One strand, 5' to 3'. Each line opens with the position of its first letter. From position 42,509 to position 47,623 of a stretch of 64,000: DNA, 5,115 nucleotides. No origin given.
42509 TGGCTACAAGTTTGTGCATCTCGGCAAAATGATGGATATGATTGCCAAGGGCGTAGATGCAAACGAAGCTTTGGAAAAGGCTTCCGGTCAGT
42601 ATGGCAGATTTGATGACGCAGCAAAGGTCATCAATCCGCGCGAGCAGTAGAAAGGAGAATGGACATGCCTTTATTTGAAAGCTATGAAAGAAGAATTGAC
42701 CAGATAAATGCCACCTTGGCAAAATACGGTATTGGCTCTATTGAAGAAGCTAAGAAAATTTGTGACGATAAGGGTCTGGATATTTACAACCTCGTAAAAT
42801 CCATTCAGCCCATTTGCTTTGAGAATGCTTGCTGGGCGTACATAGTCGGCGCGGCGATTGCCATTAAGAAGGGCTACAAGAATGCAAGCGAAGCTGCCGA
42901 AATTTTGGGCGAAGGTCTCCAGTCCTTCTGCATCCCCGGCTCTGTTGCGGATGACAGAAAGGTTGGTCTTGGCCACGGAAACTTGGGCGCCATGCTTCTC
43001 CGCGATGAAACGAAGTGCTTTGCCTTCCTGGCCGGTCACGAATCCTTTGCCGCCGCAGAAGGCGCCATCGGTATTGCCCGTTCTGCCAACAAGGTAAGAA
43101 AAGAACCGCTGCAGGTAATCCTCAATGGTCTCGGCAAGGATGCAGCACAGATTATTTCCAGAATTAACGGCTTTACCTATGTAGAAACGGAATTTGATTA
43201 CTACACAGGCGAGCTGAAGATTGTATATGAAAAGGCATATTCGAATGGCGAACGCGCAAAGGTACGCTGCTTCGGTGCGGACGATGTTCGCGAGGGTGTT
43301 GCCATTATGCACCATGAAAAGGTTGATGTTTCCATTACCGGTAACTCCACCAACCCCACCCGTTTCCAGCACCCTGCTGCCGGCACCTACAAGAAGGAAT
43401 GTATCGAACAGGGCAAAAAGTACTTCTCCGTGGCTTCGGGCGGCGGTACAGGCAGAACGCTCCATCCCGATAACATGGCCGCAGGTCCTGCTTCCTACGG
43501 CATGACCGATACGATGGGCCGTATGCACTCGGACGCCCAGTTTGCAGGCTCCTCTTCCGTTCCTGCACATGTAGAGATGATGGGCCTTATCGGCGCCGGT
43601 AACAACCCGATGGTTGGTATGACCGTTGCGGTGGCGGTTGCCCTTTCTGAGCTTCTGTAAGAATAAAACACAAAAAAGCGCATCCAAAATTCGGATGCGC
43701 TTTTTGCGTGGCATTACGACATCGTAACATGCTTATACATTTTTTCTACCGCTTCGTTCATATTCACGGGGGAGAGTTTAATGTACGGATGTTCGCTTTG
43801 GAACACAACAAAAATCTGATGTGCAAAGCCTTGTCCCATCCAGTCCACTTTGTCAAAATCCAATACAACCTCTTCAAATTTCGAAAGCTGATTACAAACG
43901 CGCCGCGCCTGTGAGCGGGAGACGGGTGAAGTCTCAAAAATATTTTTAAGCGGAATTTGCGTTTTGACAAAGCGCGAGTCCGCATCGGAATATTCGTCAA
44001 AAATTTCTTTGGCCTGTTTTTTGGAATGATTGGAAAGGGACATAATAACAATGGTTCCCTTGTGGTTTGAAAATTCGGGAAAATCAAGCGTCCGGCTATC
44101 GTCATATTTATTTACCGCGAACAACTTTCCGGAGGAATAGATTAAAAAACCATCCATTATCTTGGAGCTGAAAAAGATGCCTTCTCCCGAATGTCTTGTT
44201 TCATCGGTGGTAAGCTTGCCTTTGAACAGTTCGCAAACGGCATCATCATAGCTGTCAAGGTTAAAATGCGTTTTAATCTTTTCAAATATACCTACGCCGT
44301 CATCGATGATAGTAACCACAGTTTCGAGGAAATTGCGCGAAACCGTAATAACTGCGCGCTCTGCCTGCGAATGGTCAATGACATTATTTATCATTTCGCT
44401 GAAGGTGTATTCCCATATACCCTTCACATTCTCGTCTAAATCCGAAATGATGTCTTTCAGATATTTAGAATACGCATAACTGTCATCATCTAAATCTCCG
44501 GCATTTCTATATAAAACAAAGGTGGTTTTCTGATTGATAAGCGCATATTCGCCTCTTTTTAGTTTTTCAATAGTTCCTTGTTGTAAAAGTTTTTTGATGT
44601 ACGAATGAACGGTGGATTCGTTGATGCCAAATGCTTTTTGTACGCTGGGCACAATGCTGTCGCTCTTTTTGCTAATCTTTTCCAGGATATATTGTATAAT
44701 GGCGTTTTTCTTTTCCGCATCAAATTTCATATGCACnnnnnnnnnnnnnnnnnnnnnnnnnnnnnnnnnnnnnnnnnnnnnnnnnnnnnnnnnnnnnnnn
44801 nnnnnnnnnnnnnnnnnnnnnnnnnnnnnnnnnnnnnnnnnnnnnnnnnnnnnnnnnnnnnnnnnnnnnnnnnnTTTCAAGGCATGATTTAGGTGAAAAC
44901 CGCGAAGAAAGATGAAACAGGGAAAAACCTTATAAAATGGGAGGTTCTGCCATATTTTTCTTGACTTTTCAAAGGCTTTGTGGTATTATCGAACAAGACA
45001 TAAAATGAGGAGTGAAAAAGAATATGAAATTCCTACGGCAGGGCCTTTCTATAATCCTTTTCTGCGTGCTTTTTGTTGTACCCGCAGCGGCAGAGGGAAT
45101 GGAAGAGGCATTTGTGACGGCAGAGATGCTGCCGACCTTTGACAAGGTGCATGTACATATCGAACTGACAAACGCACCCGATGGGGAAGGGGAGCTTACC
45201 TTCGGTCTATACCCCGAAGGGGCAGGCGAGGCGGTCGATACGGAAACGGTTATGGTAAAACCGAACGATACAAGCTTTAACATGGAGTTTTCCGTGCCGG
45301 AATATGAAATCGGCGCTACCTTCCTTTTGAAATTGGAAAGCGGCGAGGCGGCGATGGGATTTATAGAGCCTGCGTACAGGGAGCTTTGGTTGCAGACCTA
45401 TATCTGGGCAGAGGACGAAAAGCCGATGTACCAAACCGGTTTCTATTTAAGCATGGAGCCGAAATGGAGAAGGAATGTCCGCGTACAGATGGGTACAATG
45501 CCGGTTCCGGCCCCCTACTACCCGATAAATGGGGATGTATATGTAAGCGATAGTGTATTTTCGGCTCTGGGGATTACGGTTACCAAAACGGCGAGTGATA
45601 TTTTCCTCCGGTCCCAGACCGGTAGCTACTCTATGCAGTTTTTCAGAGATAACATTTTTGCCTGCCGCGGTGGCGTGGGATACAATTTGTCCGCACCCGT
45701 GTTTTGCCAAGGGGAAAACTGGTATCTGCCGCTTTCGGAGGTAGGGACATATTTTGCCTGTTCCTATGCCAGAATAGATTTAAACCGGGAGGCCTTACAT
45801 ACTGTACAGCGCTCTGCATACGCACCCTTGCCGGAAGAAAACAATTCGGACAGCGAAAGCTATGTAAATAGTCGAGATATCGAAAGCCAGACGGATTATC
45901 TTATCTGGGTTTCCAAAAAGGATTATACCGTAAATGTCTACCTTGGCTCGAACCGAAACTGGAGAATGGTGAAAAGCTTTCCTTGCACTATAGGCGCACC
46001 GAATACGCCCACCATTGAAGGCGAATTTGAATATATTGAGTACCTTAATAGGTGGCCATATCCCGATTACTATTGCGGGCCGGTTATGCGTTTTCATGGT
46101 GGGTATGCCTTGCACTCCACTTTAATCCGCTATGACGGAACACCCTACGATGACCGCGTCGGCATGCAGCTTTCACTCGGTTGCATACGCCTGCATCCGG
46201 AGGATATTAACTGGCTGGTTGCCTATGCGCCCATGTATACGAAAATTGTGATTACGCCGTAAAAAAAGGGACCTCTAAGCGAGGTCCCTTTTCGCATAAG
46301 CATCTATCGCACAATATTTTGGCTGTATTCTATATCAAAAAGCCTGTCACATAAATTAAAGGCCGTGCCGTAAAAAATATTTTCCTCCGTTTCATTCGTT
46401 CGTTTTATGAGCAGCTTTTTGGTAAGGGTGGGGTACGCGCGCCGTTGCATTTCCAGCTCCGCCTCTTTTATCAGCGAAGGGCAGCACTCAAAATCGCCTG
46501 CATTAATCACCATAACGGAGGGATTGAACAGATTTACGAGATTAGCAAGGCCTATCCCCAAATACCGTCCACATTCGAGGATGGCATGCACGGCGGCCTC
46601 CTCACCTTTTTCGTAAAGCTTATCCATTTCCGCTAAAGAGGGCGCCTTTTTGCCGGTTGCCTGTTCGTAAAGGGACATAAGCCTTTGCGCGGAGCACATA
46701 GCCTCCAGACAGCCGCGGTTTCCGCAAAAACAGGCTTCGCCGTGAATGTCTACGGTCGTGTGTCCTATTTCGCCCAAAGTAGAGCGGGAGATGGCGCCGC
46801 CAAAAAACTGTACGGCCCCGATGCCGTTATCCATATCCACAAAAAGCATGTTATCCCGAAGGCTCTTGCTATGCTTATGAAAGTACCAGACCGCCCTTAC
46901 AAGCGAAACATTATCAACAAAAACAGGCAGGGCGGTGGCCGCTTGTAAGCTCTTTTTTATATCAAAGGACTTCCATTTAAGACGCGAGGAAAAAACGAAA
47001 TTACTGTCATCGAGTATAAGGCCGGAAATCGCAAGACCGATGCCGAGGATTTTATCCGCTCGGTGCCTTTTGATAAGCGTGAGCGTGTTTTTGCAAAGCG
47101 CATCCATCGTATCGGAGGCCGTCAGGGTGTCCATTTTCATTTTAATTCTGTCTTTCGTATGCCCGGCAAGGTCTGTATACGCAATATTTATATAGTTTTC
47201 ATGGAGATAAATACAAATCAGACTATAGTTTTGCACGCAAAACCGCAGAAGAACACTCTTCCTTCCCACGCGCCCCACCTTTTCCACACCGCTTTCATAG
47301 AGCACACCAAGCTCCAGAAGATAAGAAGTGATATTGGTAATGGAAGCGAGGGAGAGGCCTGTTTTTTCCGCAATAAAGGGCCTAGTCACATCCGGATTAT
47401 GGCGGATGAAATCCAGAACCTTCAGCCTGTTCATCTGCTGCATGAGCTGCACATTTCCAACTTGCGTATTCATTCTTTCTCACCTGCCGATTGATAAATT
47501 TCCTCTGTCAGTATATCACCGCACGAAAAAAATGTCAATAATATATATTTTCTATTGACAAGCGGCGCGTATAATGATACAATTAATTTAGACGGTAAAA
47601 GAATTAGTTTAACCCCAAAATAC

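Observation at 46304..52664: ROK-regulated amino-sugar locus combining NtdA-like aminotransferase, NtdC-like oxidoreductase, SGNH-like protein and NagA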

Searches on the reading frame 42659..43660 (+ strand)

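Call 3: search_protein_families(library=pfam, proteins=[window:42659-43660:+], max_evalue=0.01)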
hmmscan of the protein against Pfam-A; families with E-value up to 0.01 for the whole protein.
window:42659-43660:+ (333 aa): 1 family
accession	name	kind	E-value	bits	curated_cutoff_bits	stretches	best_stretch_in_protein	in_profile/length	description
PF14057.11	GGGtGRT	-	1.9e-196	652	27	1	6-331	1-326/327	GGGtGRT protein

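Call 4: search_protein_families(library=ncbifam, proteins=[window:42659-43660:+], max_evalue=0.01)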
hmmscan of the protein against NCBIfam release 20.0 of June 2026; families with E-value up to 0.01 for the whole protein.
window:42659-43660:+ (333 aa): 0 families

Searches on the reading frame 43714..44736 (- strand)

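Call 3: search_protein_families(library=pfam, proteins=[window:43714-44736:-], max_evalue=0.01)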
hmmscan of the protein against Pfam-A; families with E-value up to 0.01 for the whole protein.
window:43714-44736:- (340 aa): 7 families
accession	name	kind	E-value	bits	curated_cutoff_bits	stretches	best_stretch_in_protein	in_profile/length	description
PF14213.11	DUF4325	-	1.8e-14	53.6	23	1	276-330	1-63/64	STAS-like domain of unknown function (DUF4325)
PF02518.31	HATPase_c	-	1.8e-06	28.8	26.4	1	111-213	9-94/111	Histidine kinase-, DNA gyrase B-, and HSP90-like ATPase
PF13581.12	HATPase_c_2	-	0.0004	20.8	27.4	1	99-197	23-112/127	Histidine kinase-like ATPase domain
PF04472.17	SepF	-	0.0025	18.5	27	0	226-250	21-45/72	Cell division protein SepF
PF14947.12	HTH_45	-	0.0029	18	25.5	1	10-66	4-58/77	Winged helix-turn-helix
PF13412.12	HTH_24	-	0.0077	16.2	21.9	0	34-57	25-48/48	Winged helix-turn-helix DNA-binding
PF20217.3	DUF6577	-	0.0079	16.3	27.8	0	42-146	1-94/204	Family of unknown function (DUF6577)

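Call 4: search_protein_families(library=ncbifam, proteins=[window:43714-44736:-], max_evalue=0.01)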
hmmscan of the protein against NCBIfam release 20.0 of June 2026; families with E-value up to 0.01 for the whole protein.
window:43714-44736:- (340 aa): 3 families
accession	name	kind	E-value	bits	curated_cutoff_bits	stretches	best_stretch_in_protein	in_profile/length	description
NF049902.1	FTL_1293_fam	exception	0.00096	19.3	170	1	3-72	1-68/150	FTL_1293 family small RNA FtrC-regulated protein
NF007896.0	PRK10600.1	equivalog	0.0018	17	578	1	114-155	505-546/598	nitrate/nitrite two-component system sensor histidine kinase NarX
NF040691.1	MtrAB_MtrB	equivalog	0.0042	16.2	450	1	115-153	395-433/507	MtrAB system histidine kinase MtrB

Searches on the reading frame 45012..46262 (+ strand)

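Call 3: search_protein_families(library=pfam, proteins=[window:45012-46262:+], max_evalue=0.01)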
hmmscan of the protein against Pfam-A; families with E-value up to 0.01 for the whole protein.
window:45012-46262:+ (416 aa): 1 family
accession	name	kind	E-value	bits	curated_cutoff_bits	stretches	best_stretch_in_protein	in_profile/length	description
PF03734.19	YkuD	-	1.3e-13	52.2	23.4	1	296-414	2-146/146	L,D-transpeptidase catalytic domain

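Call 4: search_protein_families(library=ncbifam, proteins=[window:45012-46262:+], max_evalue=0.01)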
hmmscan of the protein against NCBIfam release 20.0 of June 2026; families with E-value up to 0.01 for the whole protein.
window:45012-46262:+ (416 aa): 3 families
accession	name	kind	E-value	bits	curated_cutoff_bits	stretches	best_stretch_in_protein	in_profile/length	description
NF007612.0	PRK10260.1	equivalog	0.0036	16.4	583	0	362-412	180-231/306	L,D-transpeptidase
NF007563.0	PRK10190.1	equivalog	0.007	15.5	517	0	370-414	186-230/310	L,D-transpeptidase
NF047955.1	TransPepLdtE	equivalog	0.0087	15.3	480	0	375-413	193-231/322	L,D-transpeptidase LdtE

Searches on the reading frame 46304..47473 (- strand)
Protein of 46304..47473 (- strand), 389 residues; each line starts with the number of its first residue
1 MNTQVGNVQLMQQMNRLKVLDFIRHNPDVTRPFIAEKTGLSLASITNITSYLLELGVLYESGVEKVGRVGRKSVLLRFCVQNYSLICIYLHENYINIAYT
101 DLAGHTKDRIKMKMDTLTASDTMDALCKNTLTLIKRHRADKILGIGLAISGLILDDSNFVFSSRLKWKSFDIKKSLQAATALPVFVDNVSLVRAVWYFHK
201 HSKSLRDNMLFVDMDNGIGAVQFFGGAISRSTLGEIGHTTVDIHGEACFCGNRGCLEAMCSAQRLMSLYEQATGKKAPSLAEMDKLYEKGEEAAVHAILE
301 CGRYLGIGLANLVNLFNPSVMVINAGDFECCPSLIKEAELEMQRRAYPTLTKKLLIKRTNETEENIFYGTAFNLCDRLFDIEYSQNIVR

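Call 3: search_protein_families(library=pfam, proteins=[window:46304-47473:-], max_evalue=0.01)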
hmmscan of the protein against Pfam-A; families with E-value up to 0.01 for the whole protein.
window:46304-47473:- (389 aa): 2 families
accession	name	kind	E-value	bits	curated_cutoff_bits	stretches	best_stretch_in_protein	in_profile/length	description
PF00480.26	ROK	-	1.5e-35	123.6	22.9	1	87-326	3-243/294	ROK family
PF12802.13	MarR_2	-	0.0019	18.8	27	1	19-64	10-56/61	MarR family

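Call 4: search_protein_families(library=ncbifam, proteins=[window:46304-47473:-], max_evalue=0.01)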
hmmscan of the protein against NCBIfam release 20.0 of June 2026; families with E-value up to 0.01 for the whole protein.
window:46304-47473:- (389 aa): 11 families
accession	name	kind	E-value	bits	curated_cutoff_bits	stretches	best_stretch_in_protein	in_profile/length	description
NF047937.1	TransRegNagC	equivalog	9e-40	137.1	650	1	4-358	1-368/399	DNA-binding transcriptional regulator NagC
NF049930.1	TransRegMlc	equivalog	3.7e-36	125.3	530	1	2-371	4-387/405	sugar metabolism global transcriptional regulator Mlc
TIGR00744.1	ROK_glcA_fam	subfamily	4e-22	78.9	260.35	1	110-336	23-270/318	ROK family glucokinase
NF003461.0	PRK05082.1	subfamily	2.5e-15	56.7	283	1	112-298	26-214/291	N-acetylmannosamine kinase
NF007251.0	PRK09698.1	equivalog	8.2e-14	51.5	253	1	98-369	21-291/304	allose kinase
NF045551.1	GK_Pyrobac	equivalog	5.1e-13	49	500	1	149-354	56-261/294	ATP-dependent glucokinase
NF047821.1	NactlManKinNanK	equivalog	7.8e-13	48.6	450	1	108-322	22-238/288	N-acetylmannosamine kinase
NF007108.0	PRK09557.1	equivalog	1.6e-09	37.5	443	1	246-326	175-254/303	fructokinase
NF042998.1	bglucokin_BglK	equivalog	5.4e-09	35.7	550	1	116-329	31-246/291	beta-glucoside kinase BglK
NF009835.0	PRK13310.1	equivalog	3.2e-08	33.3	380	1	145-326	60-254/303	N-acetylglucosamine kinase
NF009836.0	PRK13311.1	equivalog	0.0069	15.6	551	0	240-316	169-244/256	N-acetyl-D-glucosamine kinase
